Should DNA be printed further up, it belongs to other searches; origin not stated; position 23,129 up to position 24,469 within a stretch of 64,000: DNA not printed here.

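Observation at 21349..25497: Four-gene polyamine operon suggesting a variant agmatine route to homospermidine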

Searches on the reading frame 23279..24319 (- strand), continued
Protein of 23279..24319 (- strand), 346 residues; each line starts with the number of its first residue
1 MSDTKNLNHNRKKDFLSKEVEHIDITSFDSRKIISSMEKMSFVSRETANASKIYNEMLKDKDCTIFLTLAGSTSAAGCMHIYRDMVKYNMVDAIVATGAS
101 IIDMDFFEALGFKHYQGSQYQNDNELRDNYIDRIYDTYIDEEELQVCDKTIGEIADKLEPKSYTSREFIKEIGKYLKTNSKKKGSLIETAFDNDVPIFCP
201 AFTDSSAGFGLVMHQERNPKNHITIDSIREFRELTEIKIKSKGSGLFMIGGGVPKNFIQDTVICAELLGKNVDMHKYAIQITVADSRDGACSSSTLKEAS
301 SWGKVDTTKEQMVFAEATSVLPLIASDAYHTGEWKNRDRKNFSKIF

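Call 39: search_solved_structures(query=window:23279-24319:-, show_alignments=5, max_evalue=1e-24)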
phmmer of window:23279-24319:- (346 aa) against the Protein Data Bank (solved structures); distinct sequences matched with E-value up to 1e-24: 12.
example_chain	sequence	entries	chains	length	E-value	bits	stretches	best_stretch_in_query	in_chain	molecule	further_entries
7cmc_A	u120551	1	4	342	2.7e-27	98.7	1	37-324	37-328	Probable deoxyhypusine synthase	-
8put_A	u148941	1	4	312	4.5e-27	98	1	12-326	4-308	Probable deoxyhypusine synthase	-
9iex_B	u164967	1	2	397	1.8e-25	92.7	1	61-329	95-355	Deoxyhypusine synthase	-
1dhs_A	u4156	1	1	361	2.3e-25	92.4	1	61-329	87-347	DEOXYHYPUSINE SYNTHASE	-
9id2_A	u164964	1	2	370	2.4e-25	92.3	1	61-329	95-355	Deoxyhypusine synthase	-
1rlz_A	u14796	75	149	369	2.4e-25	92.3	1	61-329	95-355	Deoxyhypusine synthase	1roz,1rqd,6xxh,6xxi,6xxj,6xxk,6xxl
8pvu_A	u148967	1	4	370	2.4e-25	92.3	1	61-329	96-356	Deoxyhypusine synthase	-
8r3u_AAA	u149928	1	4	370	2.4e-25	92.3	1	61-329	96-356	Deoxyhypusine synthase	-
7a6s_A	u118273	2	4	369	2.4e-25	92.3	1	61-329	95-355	Deoxyhypusine synthase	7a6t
8a0g_A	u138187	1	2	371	2.5e-25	92.3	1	61-329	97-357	Deoxyhypusine synthase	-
6p4v_A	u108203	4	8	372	2.5e-25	92.3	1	61-329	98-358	Deoxyhypusine synthase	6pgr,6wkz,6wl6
9iex_A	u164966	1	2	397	2.9e-25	92.1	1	61-329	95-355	Deoxyhypusine synthase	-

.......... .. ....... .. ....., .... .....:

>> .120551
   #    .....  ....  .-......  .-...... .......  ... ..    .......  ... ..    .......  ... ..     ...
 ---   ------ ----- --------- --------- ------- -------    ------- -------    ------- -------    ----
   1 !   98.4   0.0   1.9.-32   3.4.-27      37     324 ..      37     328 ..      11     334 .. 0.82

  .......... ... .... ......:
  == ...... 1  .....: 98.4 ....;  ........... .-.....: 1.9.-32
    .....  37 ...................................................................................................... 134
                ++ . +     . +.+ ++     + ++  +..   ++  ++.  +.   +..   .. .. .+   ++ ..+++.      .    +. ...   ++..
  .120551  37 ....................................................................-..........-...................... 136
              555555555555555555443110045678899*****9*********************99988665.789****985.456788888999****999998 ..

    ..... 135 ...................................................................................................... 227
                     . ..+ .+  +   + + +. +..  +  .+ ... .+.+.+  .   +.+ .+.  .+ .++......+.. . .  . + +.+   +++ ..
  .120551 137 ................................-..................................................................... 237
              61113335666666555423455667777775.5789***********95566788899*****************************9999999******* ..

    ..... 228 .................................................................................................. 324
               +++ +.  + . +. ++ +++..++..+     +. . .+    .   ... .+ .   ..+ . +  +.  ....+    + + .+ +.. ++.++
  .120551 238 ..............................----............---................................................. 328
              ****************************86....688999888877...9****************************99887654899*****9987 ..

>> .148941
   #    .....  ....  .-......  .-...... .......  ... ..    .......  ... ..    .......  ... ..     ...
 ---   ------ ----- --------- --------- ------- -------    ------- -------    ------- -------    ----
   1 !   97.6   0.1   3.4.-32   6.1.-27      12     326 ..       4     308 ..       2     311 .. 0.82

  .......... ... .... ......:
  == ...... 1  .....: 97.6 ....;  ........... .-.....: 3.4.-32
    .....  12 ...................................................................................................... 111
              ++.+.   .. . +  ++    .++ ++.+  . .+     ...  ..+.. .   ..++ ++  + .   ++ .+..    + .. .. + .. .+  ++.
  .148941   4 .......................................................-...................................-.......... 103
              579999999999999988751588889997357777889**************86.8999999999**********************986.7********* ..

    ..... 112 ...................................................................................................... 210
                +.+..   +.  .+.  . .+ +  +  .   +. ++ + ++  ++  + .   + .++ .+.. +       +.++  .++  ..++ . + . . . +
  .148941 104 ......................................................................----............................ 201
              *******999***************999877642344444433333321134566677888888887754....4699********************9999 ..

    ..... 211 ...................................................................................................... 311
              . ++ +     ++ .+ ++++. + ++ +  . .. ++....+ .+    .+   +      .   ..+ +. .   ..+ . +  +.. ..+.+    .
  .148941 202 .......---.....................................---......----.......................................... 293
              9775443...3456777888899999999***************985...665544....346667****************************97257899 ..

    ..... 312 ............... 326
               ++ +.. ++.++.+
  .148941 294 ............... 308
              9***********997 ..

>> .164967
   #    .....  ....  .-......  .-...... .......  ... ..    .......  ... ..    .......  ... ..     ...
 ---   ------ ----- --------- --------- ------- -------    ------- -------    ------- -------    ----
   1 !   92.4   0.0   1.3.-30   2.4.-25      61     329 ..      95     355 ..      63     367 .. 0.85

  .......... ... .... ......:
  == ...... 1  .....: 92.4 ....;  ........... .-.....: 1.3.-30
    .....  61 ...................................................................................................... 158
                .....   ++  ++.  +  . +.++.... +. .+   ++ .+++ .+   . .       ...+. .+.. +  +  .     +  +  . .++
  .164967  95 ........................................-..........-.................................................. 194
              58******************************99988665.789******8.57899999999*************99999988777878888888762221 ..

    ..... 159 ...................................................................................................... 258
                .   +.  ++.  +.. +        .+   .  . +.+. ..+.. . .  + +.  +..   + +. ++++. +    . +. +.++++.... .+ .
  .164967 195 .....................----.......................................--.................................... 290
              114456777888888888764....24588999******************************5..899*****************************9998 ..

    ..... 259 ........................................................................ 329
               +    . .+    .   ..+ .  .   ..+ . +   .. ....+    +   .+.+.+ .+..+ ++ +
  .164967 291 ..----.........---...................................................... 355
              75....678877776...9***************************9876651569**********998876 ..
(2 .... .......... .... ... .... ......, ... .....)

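Call 43: find_related_loci(query=P0307, collection=genome_contigs, flank=4000)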
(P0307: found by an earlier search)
Query P0307 (291 aa) in genome_contigs; peptide patterns used: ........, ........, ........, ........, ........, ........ (x = any residue, [..] = any of these).
600 stretches matched a pattern (row limit reached: there are more); 414 encode a relative of the query (tblastn E <= 1e-3); the best 80 are kept; 80 distinct loci.
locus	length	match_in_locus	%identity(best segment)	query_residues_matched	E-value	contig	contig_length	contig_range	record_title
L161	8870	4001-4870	83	1-290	4e-165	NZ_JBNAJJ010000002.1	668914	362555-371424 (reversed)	Candidatus Pelagibacter sp. HIMB1587 HIMB1587-00000000002, whole genome shotgun sequence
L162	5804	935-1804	84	1-290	1e-165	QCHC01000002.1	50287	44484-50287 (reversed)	Pelagibacteraceae bacterium AG-390-M19 Ga0172144_102, whole genome shotgun sequence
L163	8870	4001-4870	83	1-290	8e-165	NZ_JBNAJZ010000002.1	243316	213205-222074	Candidatus Pelagibacter sp. HIMB1746 HIMB1746-00000000002, whole genome shotgun sequence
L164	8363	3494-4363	83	1-290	1e-164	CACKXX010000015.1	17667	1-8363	uncultured Pelagibacteraceae bacterium isolate AG-457-O11 genome assembly, contig: AG-457-O11_NODE_15, whole genome shot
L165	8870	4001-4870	83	1-290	7e-165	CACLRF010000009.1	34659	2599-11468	uncultured Pelagibacteraceae bacterium isolate AG-470-F02 genome assembly, contig: AG-470-F02_NODE_9, whole genome shotg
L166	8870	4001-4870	83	1-290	8e-165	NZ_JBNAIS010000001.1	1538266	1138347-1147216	Candidatus Pelagibacter sp. HIMB1506 HIMB1506-00000000001, whole genome shotgun sequence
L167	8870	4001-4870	83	1-290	3e-164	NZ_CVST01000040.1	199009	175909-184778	Candidatus Pelagibacter communis strain SCGC AAA797-I19, whole genome shotgun sequence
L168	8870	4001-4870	83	1-290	3e-164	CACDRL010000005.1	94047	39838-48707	uncultured Pelagibacteraceae bacterium isolate AG-390-C17 genome assembly, contig: AG-390-C17_NODE_5, whole genome shotg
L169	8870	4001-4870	83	1-290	1e-164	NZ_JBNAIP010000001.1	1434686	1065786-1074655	Candidatus Pelagibacter sp. HIMB1493 HIMB1493-00000000001, whole genome shotgun sequence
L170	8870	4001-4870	83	1-290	2e-164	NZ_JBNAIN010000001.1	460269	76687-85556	Candidatus Pelagibacter sp. HIMB1485 HIMB1485-00000000001, whole genome shotgun sequence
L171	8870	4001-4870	83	1-290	2e-164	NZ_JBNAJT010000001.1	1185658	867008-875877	Candidatus Pelagibacter sp. HIMB1695 HIMB1695-00000000001, whole genome shotgun sequence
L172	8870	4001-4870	83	1-290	1e-164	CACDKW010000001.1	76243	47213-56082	uncultured Pelagibacteraceae bacterium isolate AG-365-M21 genome assembly, contig: AG-365-M21_NODE_1, whole genome shotg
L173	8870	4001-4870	83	1-290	2e-164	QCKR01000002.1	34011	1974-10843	Pelagibacteraceae bacterium AG-410-D23 Ga0172150_102, whole genome shotgun sequence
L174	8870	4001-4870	83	1-290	1e-164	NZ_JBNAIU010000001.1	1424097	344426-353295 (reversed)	Candidatus Pelagibacter sp. HIMB1509 HIMB1509-00000000001, whole genome shotgun sequence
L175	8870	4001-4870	83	1-290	4e-164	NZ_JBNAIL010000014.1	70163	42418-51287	Candidatus Pelagibacter sp. HIMB123 HIMB123-00000000014, whole genome shotgun sequence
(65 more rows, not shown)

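Call 45: search_protein_families(library=pfam, proteins=[L031:7048-7923:+, L167:1771-2955:+])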
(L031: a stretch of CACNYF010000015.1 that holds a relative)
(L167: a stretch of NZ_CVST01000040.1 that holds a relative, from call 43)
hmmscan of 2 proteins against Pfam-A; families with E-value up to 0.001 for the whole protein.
L031:7048-7923:+ (291 aa): 1 family
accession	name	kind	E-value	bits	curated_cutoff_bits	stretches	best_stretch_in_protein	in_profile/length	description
PF00491.26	Arginase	-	8.2e-62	209.6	22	1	22-284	2-277/280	Arginase family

L167:1771-2955:+ (394 aa): 2 families
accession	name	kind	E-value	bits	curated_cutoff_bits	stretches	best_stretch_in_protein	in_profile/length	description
PF02784.22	Orn_Arg_deC_N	-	3.1e-36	125.4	23.4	1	27-261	3-247/247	Pyridoxal-dependent decarboxylase, pyridoxal binding domain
PF00278.28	Orn_DAP_Arg_deC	-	3.4e-07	30.9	23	1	262-348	6-90/95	Pyridoxal-dependent decarboxylase, C-terminal sheet domain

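Call 64: search_protein_families(library=ncbifam, proteins=[P0121, P0126, P0128, P0130, P0141, P0145, P0148, P0151, P0154, P0162], max_evalue=1e-40)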
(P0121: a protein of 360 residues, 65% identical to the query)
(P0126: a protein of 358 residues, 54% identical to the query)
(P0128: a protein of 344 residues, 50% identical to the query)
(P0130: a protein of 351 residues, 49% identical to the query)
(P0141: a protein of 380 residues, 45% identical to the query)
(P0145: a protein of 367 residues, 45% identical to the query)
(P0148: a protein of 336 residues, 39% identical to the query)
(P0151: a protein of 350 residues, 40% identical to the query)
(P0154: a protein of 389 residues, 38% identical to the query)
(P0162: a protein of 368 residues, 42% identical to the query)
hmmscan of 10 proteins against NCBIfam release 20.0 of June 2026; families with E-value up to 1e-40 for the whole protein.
P0121 (360 aa): 5 families
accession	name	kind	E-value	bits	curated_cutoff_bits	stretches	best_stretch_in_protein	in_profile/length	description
NF002699.1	PRK02492.1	equivalog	2.9e-167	555.7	500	1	22-359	2-337/338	1,9-bis(guanidino)-5-aza-nonane synthase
NF002006.0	PRK00805.1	equivalog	1.1e-82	277.6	434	1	21-348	4-325/338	deoxyhypusine synthase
NF002630.0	PRK02301.1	equivalog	1.6e-61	208.3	364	1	20-344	6-314/318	deoxyhypusine synthase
TIGR00321.1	dhys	equivalog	9.8e-61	205.7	304.25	1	37-339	12-297/301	deoxyhypusine synthase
NF001980.1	PRK00770.1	equivalog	1.5e-46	159.1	450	1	38-350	12-329/350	homospermidine biosynthesis protein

P0126 (358 aa): 5 families
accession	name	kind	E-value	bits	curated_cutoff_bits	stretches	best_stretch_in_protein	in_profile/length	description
NF002699.1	PRK02492.1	equivalog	8.2e-165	547.6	500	1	9-351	1-337/338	1,9-bis(guanidino)-5-aza-nonane synthase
NF002006.0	PRK00805.1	equivalog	5.8e-84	281.8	434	1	8-345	3-329/338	deoxyhypusine synthase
TIGR00321.1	dhys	equivalog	3e-64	217.2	304.25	1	25-331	12-297/301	deoxyhypusine synthase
NF002630.0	PRK02301.1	equivalog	1.8e-58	198.2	364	1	7-336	5-314/318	deoxyhypusine synthase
NF001980.1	PRK00770.1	equivalog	3e-50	171.3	450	1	26-349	12-334/350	homospermidine biosynthesis protein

P0128 (344 aa): 4 families
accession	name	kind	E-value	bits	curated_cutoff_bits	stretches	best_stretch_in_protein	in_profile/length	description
NF002699.1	PRK02492.1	equivalog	3.9e-115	384.3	500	1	8-340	2-337/338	1,9-bis(guanidino)-5-aza-nonane synthase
NF002006.0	PRK00805.1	equivalog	5e-57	193.3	434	1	6-336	3-333/338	deoxyhypusine synthase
TIGR00321.1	dhys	equivalog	8.5e-45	153.4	304.25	1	26-322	15-299/301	deoxyhypusine synthase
NF002630.0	PRK02301.1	equivalog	9.3e-41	140.1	364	0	4-325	4-314/318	deoxyhypusine synthase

P0130 (351 aa): 4 families
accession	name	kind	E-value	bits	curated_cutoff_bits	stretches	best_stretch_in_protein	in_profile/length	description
NF002699.1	PRK02492.1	equivalog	1.3e-109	366.2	500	1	16-349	5-335/338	1,9-bis(guanidino)-5-aza-nonane synthase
NF002006.0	PRK00805.1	equivalog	3.7e-74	249.6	434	1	27-345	18-330/338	deoxyhypusine synthase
TIGR00321.1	dhys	equivalog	2.6e-53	181.3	304.25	1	18-333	1-299/301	deoxyhypusine synthase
NF002630.0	PRK02301.1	equivalog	6.8e-51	173.4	364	1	16-333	11-311/318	deoxyhypusine synthase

P0141 (380 aa): 7 families
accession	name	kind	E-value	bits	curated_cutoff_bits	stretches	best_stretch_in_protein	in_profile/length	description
NF002006.0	PRK00805.1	equivalog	1.7e-99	332.9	434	1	31-366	3-335/338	deoxyhypusine synthase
NF002699.1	PRK02492.1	equivalog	1.1e-96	323.7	500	1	32-362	1-333/338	1,9-bis(guanidino)-5-aza-nonane synthase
TIGR00321.1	dhys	equivalog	1.9e-77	260.6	304.25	1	39-349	2-300/301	deoxyhypusine synthase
NF002630.0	PRK02301.1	equivalog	1.6e-74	251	364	1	29-350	4-313/318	deoxyhypusine synthase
NF001980.1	PRK00770.1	equivalog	7e-60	203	450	1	43-373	5-344/350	homospermidine biosynthesis protein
NF002294.1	PRK01221.1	equivalog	5.4e-48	163.9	350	1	39-346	1-298/300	deoxyhypusine synthase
NF003052.1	PRK03971.1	equivalog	4.1e-47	161.1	380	1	32-347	13-331/334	deoxyhypusine synthase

P0145 (367 aa): 7 families
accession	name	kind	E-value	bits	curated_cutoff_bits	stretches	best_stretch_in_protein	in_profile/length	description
NF002699.1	PRK02492.1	equivalog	9.3e-118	392.9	500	1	23-360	2-336/338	1,9-bis(guanidino)-5-aza-nonane synthase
NF002006.0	PRK00805.1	equivalog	5.2e-79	265.5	434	1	24-354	6-329/338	deoxyhypusine synthase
TIGR00321.1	dhys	equivalog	1.5e-64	218.3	304.25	1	29-343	2-299/301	deoxyhypusine synthase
NF002630.0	PRK02301.1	equivalog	1.4e-62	211.8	364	1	21-341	6-309/318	deoxyhypusine synthase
NF001980.1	PRK00770.1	equivalog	3e-53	181.2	450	1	30-352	2-329/350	homospermidine biosynthesis protein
NF002294.1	PRK01221.1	equivalog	2.8e-44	151.8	350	1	29-341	1-298/300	deoxyhypusine synthase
NF003052.1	PRK03971.1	equivalog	3.5e-41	141.6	380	1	22-343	13-332/334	deoxyhypusine synthase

P0148 (336 aa): 2 families
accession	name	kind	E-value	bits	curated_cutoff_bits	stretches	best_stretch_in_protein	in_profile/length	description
NF002699.1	PRK02492.1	equivalog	1e-74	251.4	500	1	4-332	1-332/338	1,9-bis(guanidino)-5-aza-nonane synthase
NF002006.0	PRK00805.1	equivalog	5.4e-43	147.1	434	1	2-324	2-323/338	deoxyhypusine synthase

P0151 (350 aa): 7 families
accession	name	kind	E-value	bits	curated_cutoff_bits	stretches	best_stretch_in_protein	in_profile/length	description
NF002006.0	PRK00805.1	equivalog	7.8e-113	376.7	434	1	11-341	2-335/338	deoxyhypusine synthase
NF002699.1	PRK02492.1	equivalog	7.8e-89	297.9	500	1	14-337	2-333/338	1,9-bis(guanidino)-5-aza-nonane synthase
NF002630.0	PRK02301.1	equivalog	3.3e-88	296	364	1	10-326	4-314/318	deoxyhypusine synthase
TIGR00321.1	dhys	equivalog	6.2e-85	285.2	304.25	1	19-324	1-300/301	deoxyhypusine synthase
NF001980.1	PRK00770.1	equivalog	7.5e-72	242.3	450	1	20-334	1-331/350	homospermidine biosynthesis protein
NF002294.1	PRK01221.1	equivalog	7.2e-52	176.7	350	1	22-322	3-299/300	deoxyhypusine synthase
NF003052.1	PRK03971.1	equivalog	7.5e-48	163.5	380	1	15-324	15-333/334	deoxyhypusine synthase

P0154 (389 aa): 2 families
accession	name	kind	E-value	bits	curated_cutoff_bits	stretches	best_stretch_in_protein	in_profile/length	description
NF002699.1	PRK02492.1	equivalog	1e-104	350.1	500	1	44-384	2-337/338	1,9-bis(guanidino)-5-aza-nonane synthase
NF002006.0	PRK00805.1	equivalog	1.8e-43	148.7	434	1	42-363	3-315/338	deoxyhypusine synthase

P0162 (368 aa): 5 families
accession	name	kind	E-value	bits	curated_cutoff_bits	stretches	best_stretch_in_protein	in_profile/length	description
NF002699.1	PRK02492.1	equivalog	9.2e-86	287.7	500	1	15-364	6-334/338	1,9-bis(guanidino)-5-aza-nonane synthase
NF002006.0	PRK00805.1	equivalog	1.7e-61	207.9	434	1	28-358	20-327/338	deoxyhypusine synthase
NF001980.1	PRK00770.1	equivalog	1.7e-49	168.8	450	1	25-364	8-334/350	homospermidine biosynthesis protein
NF002630.0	PRK02301.1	equivalog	4.1e-45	154.4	364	1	17-346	14-308/318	deoxyhypusine synthase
TIGR00321.1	dhys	equivalog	1.8e-43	149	304.25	1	26-348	10-298/301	deoxyhypusine synthase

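Call 65: find_related_loci(query=P0126, collection=genome_contigs, flank=6000)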
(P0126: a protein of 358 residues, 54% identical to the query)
Query P0126 (358 aa) in genome_contigs; peptide patterns used: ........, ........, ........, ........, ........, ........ (x = any residue, [..] = any of these).
565 stretches matched a pattern; 521 encode a relative of the query (tblastn E <= 1e-3); the best 80 are kept; 80 distinct loci.
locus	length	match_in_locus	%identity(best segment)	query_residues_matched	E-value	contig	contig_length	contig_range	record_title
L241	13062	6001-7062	78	1-358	0e+0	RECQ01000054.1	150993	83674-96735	MAG: Phycisphaeraceae bacterium isolate DLM2.Bin55 NODE_30_length_150993_cov_23.2553, whole genome shotgun sequence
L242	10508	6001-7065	75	3-358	0e+0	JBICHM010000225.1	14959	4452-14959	MAG: Phycisphaerales bacterium isolate JB035 k141_237036, whole genome shotgun sequence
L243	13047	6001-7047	76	2-354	0e+0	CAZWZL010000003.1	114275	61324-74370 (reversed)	MAG TPA_asm: uncultured Phycisphaeraceae bacterium isolate SRP287453_co1_342 genome assembly, contig: NODE_169_length_11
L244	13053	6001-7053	75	1-352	2e-180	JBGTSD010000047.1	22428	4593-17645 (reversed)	MAG: Phycisphaerales bacterium isolate WDNA12_bin.23.orig NODE_1612_length_22428_cov_0.840725, whole genome shotgun sequ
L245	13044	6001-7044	75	7-358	8e-179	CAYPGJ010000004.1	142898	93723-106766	MAG TPA_asm: uncultured Phycisphaeraceae bacterium isolate binchicken_co322_86 genome assembly, contig: NODE_185_length_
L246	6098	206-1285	74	4-356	0e+0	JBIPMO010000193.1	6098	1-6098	MAG: Phycisphaerales bacterium isolate ME2016-09-23_3300044730_group7_bin33 Rohwer_bin1614_scaffold_19204_c1, whole geno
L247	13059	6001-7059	74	2-358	3e-178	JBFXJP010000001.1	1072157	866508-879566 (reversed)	MAG: Phycisphaerales bacterium isolate CA_2019_TPIn_54 NODE_5_length_1072157_cov_13.639056_TPIn, whole genome shotgun se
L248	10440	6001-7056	74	1-353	1e-177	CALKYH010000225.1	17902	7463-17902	MAG TPA_asm: uncultured bacterium isolate SRR6227243_bin.7_CONCOCT_v1.1_MAG genome assembly, contig: ERZ795105.2871, who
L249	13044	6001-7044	73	2-351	7e-177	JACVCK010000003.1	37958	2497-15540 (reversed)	MAG: Phycisphaerales bacterium isolate Desfum bin_11_GBBB05 NODE_138_length_37958_cov_3.344162, whole genome shotgun seq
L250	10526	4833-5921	73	1-358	2e-176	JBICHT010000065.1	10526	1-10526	MAG: Phycisphaerales bacterium JB050 k141_37566, whole genome shotgun sequence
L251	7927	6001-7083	72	1-353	1e-174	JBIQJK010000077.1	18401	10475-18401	MAG: Planctomycetaceae bacterium isolate mag.87f NODE_3731_length_18401, whole genome shotgun sequence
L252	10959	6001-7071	73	1-352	1e-174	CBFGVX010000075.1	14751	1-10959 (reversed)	MAG TPA_asm: uncultured bacterium isolate SRR17295758_concoct_16 genome assembly, contig: ERZ23579493.3328, whole genome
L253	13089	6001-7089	72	1-358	1e-174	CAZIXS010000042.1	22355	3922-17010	MAG TPA_asm: uncultured Phycisphaeraceae bacterium isolate SRP334346_co1_204 genome assembly, contig: NODE_2097_length_2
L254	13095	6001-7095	72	1-358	4e-174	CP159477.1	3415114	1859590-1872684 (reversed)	Phycisphaerales bacterium ac7 chromosome, complete genome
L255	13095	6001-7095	72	1-358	1e-173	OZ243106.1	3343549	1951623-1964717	MAG: Phycisphaerales bacterium isolate f58e0438-f117-49db-a735-6b1937910821 genome assembly, chromosome: 1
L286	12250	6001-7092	68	5-354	1e-164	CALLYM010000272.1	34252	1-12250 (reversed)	MAG TPA_asm: uncultured Phycisphaerales bacterium isolate SRR1772176_bin.12_CONCOCT_v1.1_MAG genome assembly, contig: ER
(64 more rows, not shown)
